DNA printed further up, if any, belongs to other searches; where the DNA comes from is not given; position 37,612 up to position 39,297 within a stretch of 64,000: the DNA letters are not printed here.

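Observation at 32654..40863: Corrinoid methyltransferase island with a pyrrolysine-free MtmB-like enzyme in an mtmCBP-like arrangement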

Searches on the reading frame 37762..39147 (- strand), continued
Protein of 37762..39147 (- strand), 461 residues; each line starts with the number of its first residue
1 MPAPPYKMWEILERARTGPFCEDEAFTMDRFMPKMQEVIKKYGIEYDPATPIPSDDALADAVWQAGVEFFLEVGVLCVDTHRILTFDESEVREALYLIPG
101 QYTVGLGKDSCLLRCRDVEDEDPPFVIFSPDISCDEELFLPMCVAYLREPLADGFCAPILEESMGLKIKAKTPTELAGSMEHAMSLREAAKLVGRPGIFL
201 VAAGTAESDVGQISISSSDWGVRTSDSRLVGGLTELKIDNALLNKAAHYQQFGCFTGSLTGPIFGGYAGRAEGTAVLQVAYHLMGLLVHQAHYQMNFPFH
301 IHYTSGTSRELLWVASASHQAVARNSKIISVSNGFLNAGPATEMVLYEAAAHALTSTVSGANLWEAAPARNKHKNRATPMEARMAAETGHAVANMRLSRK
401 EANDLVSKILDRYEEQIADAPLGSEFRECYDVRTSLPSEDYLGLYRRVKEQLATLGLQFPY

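Call 78: predict_structure(alignment_id=A1)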
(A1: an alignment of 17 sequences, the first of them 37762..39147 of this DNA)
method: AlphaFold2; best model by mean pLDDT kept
length: 461 residues; sequences in the alignment: 17
mean_pLDDT: 70.8   pTM: 0.78
mean pLDDT of the five models: 70.8, 66.7, 59.9, 53.3, 50.8
residues with pLDDT >= 90: 65; 70-90: 214; 50-70: 107; < 50: 75
segments of 3 or more residues with pLDDT < 50: 1-4, 160-169, 171-178, 205-210, 295-334
pLDDT, mean of each block of 10 residues (from residue 1): 58 91 91 91 77 68 86 92 92 73 73 76 77 63 81 66 44 46 67 71 50 52 61 73 74 67 55 74 80 52 34 40 38 55 84 77 62 63 87 89 82 70 83 88 94 90 75
secondary structure, 60 per line:
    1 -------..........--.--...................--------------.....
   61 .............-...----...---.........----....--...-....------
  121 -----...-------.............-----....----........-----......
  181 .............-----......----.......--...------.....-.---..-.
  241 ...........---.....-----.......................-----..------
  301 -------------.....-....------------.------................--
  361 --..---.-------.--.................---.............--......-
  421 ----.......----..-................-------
elements in order: H8-17 H23-41 H56-73 E75-77 E82-84 H88-96 E101-104 E111-114 E126-128 H136-148 E154-157 H162-169 H175-193 E199-204 H209-215 E227-231 H240-251 E255-259 H265-287 H314-318 H320-323 H343-358 H379-395 H399-411 H414-419 H426-429 H439-454
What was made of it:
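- On MtmB family (PF05369): AF2 model (pLDDT 70.8, pTM 0.78; call 78).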

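Call 79: search_protein_families(library=ncbifam, proteins=[L025:5310-6890:+, L021:11885-13444:+, L045:7868-9424:+, L028:15961-17127:+, L026:7859-9097:+, L063:1886-3934:-, L071:14719-15576:+, L063:15621-17183:+, L034:11558-13702:+, L056:114-1007:+], max_evalue=1e-8)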
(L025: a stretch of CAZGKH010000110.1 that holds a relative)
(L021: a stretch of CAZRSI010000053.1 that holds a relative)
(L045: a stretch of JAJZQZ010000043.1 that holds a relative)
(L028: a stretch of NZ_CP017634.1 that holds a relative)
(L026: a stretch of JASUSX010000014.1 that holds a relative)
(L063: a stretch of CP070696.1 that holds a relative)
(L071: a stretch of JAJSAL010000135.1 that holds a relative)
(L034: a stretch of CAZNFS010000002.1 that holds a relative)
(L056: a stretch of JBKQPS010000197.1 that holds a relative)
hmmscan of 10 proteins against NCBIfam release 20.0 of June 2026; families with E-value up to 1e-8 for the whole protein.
L025:5310-6890:+ (526 aa): 8 families
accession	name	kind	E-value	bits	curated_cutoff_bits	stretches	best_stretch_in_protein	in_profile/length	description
NF006871.0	PRK09367.1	subfamily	5.3e-209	695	524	1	6-519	2-501/505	histidine ammonia-lyase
TIGR01225.1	hutH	equivalog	7.2e-197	654.8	539.15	1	8-521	1-500/506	histidine ammonia-lyase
TIGR04475.1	Phe_D_beta_mut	equivalog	1.8e-128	429.4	800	1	12-510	7-509/510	phenylalanine aminomutase (D-beta-phenylalanine forming)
TIGR03832.1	Tyr_2_3_mutase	equivalog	1.6e-126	422.8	501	1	10-510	1-507/507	tyrosine 2,3-aminomutase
NF053541.1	FlxA_rubin_TAL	equivalog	1.2e-104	350.5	700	1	19-510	5-496/498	flexirubin biosynthesis tyrosine ammonia-lyase FlxA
NF041222.1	BagA_FevW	exception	3.5e-94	316.3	1000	1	9-520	2-524/529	bagremycin/ferroverdin biosynthesis tyrosine ammonia-lyase BagA/FevW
TIGR01226.1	phe_am_lyase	equivalog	5.6e-88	296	519.15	1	6-466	31-502/680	phenylalanine ammonia-lyase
TIGR04473.1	taxol_Phe_23mut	exception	8.4e-56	189.5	1250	1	7-466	26-498/687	phenylalanine aminomutase (L-beta-phenylalanine forming)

L021:11885-13444:+ (519 aa): 8 families
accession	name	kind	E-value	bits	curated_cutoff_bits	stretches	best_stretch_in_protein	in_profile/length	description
NF006871.0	PRK09367.1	subfamily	8e-207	687.9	524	1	2-516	2-502/505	histidine ammonia-lyase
TIGR01225.1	hutH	equivalog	4.8e-197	655.4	539.15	1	4-516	1-499/506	histidine ammonia-lyase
TIGR04475.1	Phe_D_beta_mut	equivalog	1.9e-126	422.7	800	1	8-506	7-509/510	phenylalanine aminomutase (D-beta-phenylalanine forming)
TIGR03832.1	Tyr_2_3_mutase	equivalog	2.5e-124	415.6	501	2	278-505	289-506/507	tyrosine 2,3-aminomutase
NF053541.1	FlxA_rubin_TAL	equivalog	5.1e-103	345.2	700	1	29-506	15-496/498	flexirubin biosynthesis tyrosine ammonia-lyase FlxA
NF041222.1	BagA_FevW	exception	2.6e-89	300.2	1000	1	5-516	2-524/529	bagremycin/ferroverdin biosynthesis tyrosine ammonia-lyase BagA/FevW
TIGR01226.1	phe_am_lyase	equivalog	1.1e-83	281.8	519.15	1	2-462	31-502/680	phenylalanine ammonia-lyase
TIGR04473.1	taxol_Phe_23mut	exception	2.2e-50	171.6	1250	1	2-462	25-498/687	phenylalanine aminomutase (L-beta-phenylalanine forming)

L045:7868-9424:+ (518 aa): 8 families
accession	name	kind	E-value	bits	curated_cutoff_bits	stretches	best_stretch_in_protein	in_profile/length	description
NF006871.0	PRK09367.1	subfamily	5e-213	708.3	524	1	2-506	2-502/505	histidine ammonia-lyase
TIGR01225.1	hutH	equivalog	9.6e-209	694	539.15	1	4-508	1-501/506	histidine ammonia-lyase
TIGR03832.1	Tyr_2_3_mutase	equivalog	1e-133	446.6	501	1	6-495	1-506/507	tyrosine 2,3-aminomutase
TIGR04475.1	Phe_D_beta_mut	equivalog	4.4e-127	424.8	800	1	5-496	4-509/510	phenylalanine aminomutase (D-beta-phenylalanine forming)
NF053541.1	FlxA_rubin_TAL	equivalog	2.9e-112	375.7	700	1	12-496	2-496/498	flexirubin biosynthesis tyrosine ammonia-lyase FlxA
NF041222.1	BagA_FevW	exception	6.7e-92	308.8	1000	1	5-504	2-522/529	bagremycin/ferroverdin biosynthesis tyrosine ammonia-lyase BagA/FevW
TIGR01226.1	phe_am_lyase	equivalog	5.8e-88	295.9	519.15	1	3-454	32-499/680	phenylalanine ammonia-lyase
TIGR04473.1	taxol_Phe_23mut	exception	7.3e-62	209.6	1250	1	15-457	39-498/687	phenylalanine aminomutase (L-beta-phenylalanine forming)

L028:15961-17127:+ (388 aa): 63 families (the best 25 are shown)
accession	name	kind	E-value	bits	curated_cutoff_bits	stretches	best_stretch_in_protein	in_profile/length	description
TIGR01141.1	hisC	equivalog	4.3e-104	348.2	276.55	1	28-381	1-348/349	histidinol-phosphate transaminase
NF002878.0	PRK03321.1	subfamily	8.1e-91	304.4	374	1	26-384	4-350/352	histidinol-phosphate transaminase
NF003496.0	PRK05166.1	equivalog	1.8e-86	290.3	540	1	22-384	5-371/373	histidinol-phosphate transaminase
NF006014.0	PRK08153.1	equivalog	9e-67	225.5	510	1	32-382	12-363/370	pyridoxal phosphate-dependent aminotransferase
NF006580.0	PRK09105.1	subfamily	7.5e-64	215.9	444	1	52-385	46-373/375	pyridoxal phosphate-dependent aminotransferase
TIGR01140.1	L_thr_O3P_dcar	equivalog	5.8e-60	203.2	290.55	1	43-380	5-331/331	threonine-phosphate decarboxylase CobD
NF002877.0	PRK03317.1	equivalog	5.3e-55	186.7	409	1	55-386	33-370/374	histidinol-phosphate transaminase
NF051461.1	pyoverd_PtaA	equivalog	1e-53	182.4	500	1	27-380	5-357/359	pyoverdine biosynthesis transaminase PtaA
NF002726.0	PRK02610.1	equivalog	2e-48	165.2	391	1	32-382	10-368/374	histidinol-phosphate transaminase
NF041364.1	GntC_guanitoxin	equivalog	6.5e-46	156.8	415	1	87-382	37-353/356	guanitoxin biosynthesis PLP-dependent (S)-gamma-hydroxy-L-arginine cyclodehydratase GntC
NF006225.0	PRK08354.1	equivalog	1.9e-37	129.3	288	1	76-382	36-315/318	putative aminotransferase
NF004870.0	PRK06225.1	equivalog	5.6e-37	127.4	351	1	52-354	27-341/380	pyridoxal phosphate-dependent aminotransferase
NF041091.1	asp_aminotase_Arch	equivalog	1.4e-36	126.1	550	1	54-383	28-372/376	aspartate aminotransferase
NF006756.0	PRK09276.1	subfamily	4.7e-35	121.2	507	1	54-384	32-384/387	LL-diaminopimelate aminotransferase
TIGR03540.1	DapC_direct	equivalog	7.9e-35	120.5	593.25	1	54-384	30-382/383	LL-diaminopimelate aminotransferase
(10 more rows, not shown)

L026:7859-9097:+ (412 aa): 12 families
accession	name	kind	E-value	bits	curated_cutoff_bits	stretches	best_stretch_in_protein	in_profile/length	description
NF006719.0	PRK09257.1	subfamily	1.9e-37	129.4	377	1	33-409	22-394/397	aromatic amino acid transaminase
NF006388.0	PRK08637.1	equivalog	9.4e-33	113.7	301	1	37-406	46-423/433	hypothetical protein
NF041364.1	GntC_guanitoxin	equivalog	4.6e-17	62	415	1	74-339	32-282/356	guanitoxin biosynthesis PLP-dependent (S)-gamma-hydroxy-L-arginine cyclodehydratase GntC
NF005305.0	PRK06836.1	equivalog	2.1e-16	60.2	376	1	20-383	17-359/396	pyridoxal phosphate-dependent aminotransferase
NF005744.0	PRK07568.1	subfamily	2.9e-12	46.1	389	1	70-289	57-261/398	pyridoxal phosphate-dependent aminotransferase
TIGR01141.1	hisC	equivalog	2.7e-11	43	276.55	1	104-291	75-237/349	histidinol-phosphate transaminase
NF004870.0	PRK06225.1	equivalog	2.8e-10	39.5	351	1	66-285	53-246/380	pyridoxal phosphate-dependent aminotransferase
NF006756.0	PRK09276.1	subfamily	4.3e-10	39.1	507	1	29-364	24-329/387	LL-diaminopimelate aminotransferase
TIGR01265.1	tyr_nico_aTase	subfamily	8.2e-10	38.2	292.45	1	13-285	6-265/403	tyrosine/nicotianamine family aminotransferase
TIGR03540.1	DapC_direct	equivalog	1.8e-09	37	593.25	1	58-365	46-328/383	LL-diaminopimelate aminotransferase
TIGR01264.1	tyr_amTase_E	equivalog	5.2e-09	35.4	474.25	1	41-280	35-261/403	tyrosine transaminase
NF006229.0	PRK08361.1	equivalog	5.6e-09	35.5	624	1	72-276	63-252/391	aspartate aminotransferase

L063:1886-3934:- (682 aa): 8 families
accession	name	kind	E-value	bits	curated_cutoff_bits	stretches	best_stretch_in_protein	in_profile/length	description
TIGR03336.1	IOR_alpha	equivalog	1.1e-169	565.5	650.9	2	2-349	2-338/595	indolepyruvate ferredoxin oxidoreductase subunit alpha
NF009589.0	PRK13030.1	subfamily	1.4e-28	99.2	816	1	83-635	125-654/1170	indolepyruvate ferredoxin oxidoreductase family protein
NF009588.0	PRK13029.1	subfamily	1.8e-20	72.5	952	1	99-639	143-675/1196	indolepyruvate ferredoxin oxidoreductase family protein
TIGR03710.1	OAFO_sf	subfamily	2e-11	43.2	482.75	1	4-181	195-372/561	2-oxoacid:acceptor oxidoreductase subunit alpha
NF006412.0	PRK08659.1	equivalog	2.7e-11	43.3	411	1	6-190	9-195/378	2-oxoacid:acceptor oxidoreductase subunit alpha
NF041171.1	Oxoac_fdxbeta_Archa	equivalog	3.8e-11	42.8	423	1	422-563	4-144/296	2-oxoacid:ferredoxin oxidoreductase subunit beta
NF008820.0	PRK11866.1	equivalog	8.5e-11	41.8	402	1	415-559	9-152/287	2-oxoacid ferredoxin oxidoreductase subunit beta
TIGR02177.1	PorB_KorB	subfamily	2e-10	40.7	261.9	1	422-602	2-187/286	2-oxoacid:acceptor oxidoreductase, beta subunit, pyruvate/2-ketoisovalerate family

L071:14719-15576:+ (285 aa): 13 families
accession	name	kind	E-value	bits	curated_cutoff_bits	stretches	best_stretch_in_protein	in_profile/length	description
NF008426.0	PRK11260.1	equivalog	8.2e-34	117.1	312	1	31-275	18-261/266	cystine ABC transporter substrate-binding protein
TIGR01096.1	3A0103s03R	subfamily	1.2e-32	113.4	256.35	1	53-224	23-193/250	lysine/arginine/ornithine ABC transporter substrate-binding protein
NF007029.0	PRK09495.1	equivalog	2.7e-24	86.3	303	1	54-257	25-224/248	glutamine ABC transporter substrate-binding protein GlnH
TIGR02995.1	ectoine_ehuB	equivalog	1e-17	64.3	190.9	1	35-203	14-185/275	ectoine/hydroxyectoine ABC transporter substrate-binding protein EhuB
NF041765.1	ArtJ_Ecoli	equivalog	1.8e-14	53.9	510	1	64-211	32-174/243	arginine ABC transporter substrate-binding protein ArtJ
NF008112.0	PRK10859.1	equivalog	4.9e-13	48.3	354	1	26-225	20-216/483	membrane-bound lytic murein transglycosylase MltF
NF052427.1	StpK7MSMEG_1200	equivalog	1.2e-12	47.2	900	1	44-132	352-441/601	serine/threonine protein kinase StpK7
NF041764.1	ArtI_Ecoli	equivalog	1.2e-11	44.5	522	1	64-212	32-175/243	arginine ABC transporter substrate-binding protein ArtI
NF011583.0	PRK15007.1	subfamily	3.5e-11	42.9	358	1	64-223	32-186/243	arginine ABC transporter substrate-binding protein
NF008885.0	PRK11917.1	equivalog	1e-10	41.7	373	1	34-272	18-256/259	bifunctional adhesin/ABC transporter aspartate/glutamate-binding protein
NF011586.0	PRK15010.1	equivalog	7.5e-10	38.8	440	1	56-163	28-135/260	lysine/arginine/ornithine ABC transporter substrate-binding protein ArgT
TIGR04262.1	orph_peri_GRRM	subfamily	7.7e-10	38.5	190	1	63-204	11-152/257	extracellular substrate binding-like orphan protein GrrP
NF011965.0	PRK15437.1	equivalog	9.9e-09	35.1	459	0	56-209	28-181/260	histidine ABC transporter substrate-binding protein HisJ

L063:15621-17183:+ (520 aa): 11 families
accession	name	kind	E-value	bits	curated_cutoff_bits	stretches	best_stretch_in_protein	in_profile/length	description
NF045468.1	Opp5A_nikA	equivalog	3.9e-46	157.6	600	1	73-503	48-474/488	nickel ABC transporter substrate-binding protein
NF045467.1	Opp4A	equivalog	1.6e-43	148.8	650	1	30-501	25-541/556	oligopeptide ABC transporter substrate-binding protein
NF043070.1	DppA_dipep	equivalog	4.6e-39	134.4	1005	1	82-502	72-520/535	dipeptide ABC transporter periplasmic-binding protein DppA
NF011942.0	PRK15413.1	equivalog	1.2e-35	123.2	594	1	51-398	40-384/512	glutathione ABC transporter substrate-binding protein GsiB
TIGR02294.1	nickel_nikA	equivalog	2.5e-33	115.4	393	1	87-473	51-458/501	nickel ABC transporter substrate-binding protein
NF011689.0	PRK15109.1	equivalog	7.7e-29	100.8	560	1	50-506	45-528/547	ABC transporter substrate-binding protein SapA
NF011684.0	PRK15104.1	equivalog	1.1e-25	90.4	947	2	189-488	210-510/543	oligopeptide ABC transporter substrate-binding protein OppA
TIGR04028.1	SBP_KPN_01854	hypoth_equivalog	1.6e-24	86.4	468.5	1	88-502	48-494/509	TIGR04028 family ABC transporter substrate-binding protein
NF047575.1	opine_bind_CntA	exception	9.2e-21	74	800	1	87-359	80-361/535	staphylopine-dependent metal ABC transporter substrate-binding lipoprotein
NF007287.0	PRK09755.1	equivalog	1e-20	74.1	1098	1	191-491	207-505/535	ABC transporter substrate-binding protein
NF010149.0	PRK13626.1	equivalog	3.4e-14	52.4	476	1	65-199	146-274/552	HTH-type transcriptional regulator SgrR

L034:11558-13702:+ (714 aa): 25 families
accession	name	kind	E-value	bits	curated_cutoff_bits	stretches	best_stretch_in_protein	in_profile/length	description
TIGR01591.1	Fdh-alpha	equivalog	1e-100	337.8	666.25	1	14-683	1-672/672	formate dehydrogenase subunit alpha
NF012032.0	PRK15488.1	equivalog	1.3e-79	268.1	694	1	11-494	43-540/759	thiosulfate reductase PhsA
NF047855.1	AssmNtatRedNasC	equivalog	8.8e-78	262.3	1100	2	4-323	13-336/708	assimilatory nitrate reductase catalytic subunit NasC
TIGR02166.1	dmsA_ynfE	subfamily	1.3e-65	221.9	777.7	1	12-657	45-757/794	DMSO/selenate family reductase complex A subunit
TIGR03479.1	DMSO_red_II_alp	subfamily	1.3e-48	165.8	984.75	2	47-246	101-304/913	molybdopterin-dependent oxidoreductase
TIGR00509.1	bisC_fam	subfamily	2.9e-45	154.8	1017.55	2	377-652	403-706/772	molybdopterin guanine dinucleotide-containing S/N-oxide reductase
NF041885.1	selenate_YnfE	exception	1.5e-42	145.4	1675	2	11-449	48-529/805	selenate/tellurate reductase subunit YnfE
NF011566.1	PRK14990.1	exception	1.6e-39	135.6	1600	1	11-653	58-773/814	dimethylsulfoxide reductase subunit A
TIGR01701.1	Fdhalpha-like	subfamily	5.8e-39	133.9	582.15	1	66-685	99-743/744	FdhF/YdeP family oxidoreductase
NF041783.2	mnquin_red_QrcB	equivalog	6.1e-39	133.7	440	1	13-328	54-364/695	menaquinone reductase molybdopterin-binding-like subunit QrcB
NF041884.1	selenate_YnfF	exception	4.8e-38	130.6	1650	1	15-330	49-398/798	selenate/tellurate reductase subunit YnfF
TIGR01553.1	formate-DH-alph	equivalog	1.2e-35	122.7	814.2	1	161-250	216-305/1009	formate dehydrogenase-N subunit alpha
NF010055.0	PRK13532.1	equivalog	4.6e-35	121.1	904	2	14-248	45-290/830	nitrate reductase catalytic subunit NapA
NF041323.1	Nitr_red_NasA_Halo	equivalog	1.3e-34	119.8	1000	2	19-323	3-305/673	assimilatory nitrate reductase NasA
TIGR01706.1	NAPA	equivalog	3.8e-33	114.8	930.55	1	14-248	45-290/830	periplasmic nitrate reductase subunit alpha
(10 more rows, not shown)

L056:114-1007:+ (297 aa): 2 families
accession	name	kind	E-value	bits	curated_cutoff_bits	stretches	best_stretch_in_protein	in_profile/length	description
TIGR01728.1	SsuA_fam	subfamily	4.9e-18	65.4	163.5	1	19-253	13-242/290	aliphatic sulfonate ABC transporter substrate-binding protein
NF040735.1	SBP_SaoX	equivalog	6.4e-09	35.3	300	1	23-250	21-241/330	ABC transporter substrate-binding subunit SaoX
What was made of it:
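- One locus has an aromatic-type aminotransferase (L026, call 79).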
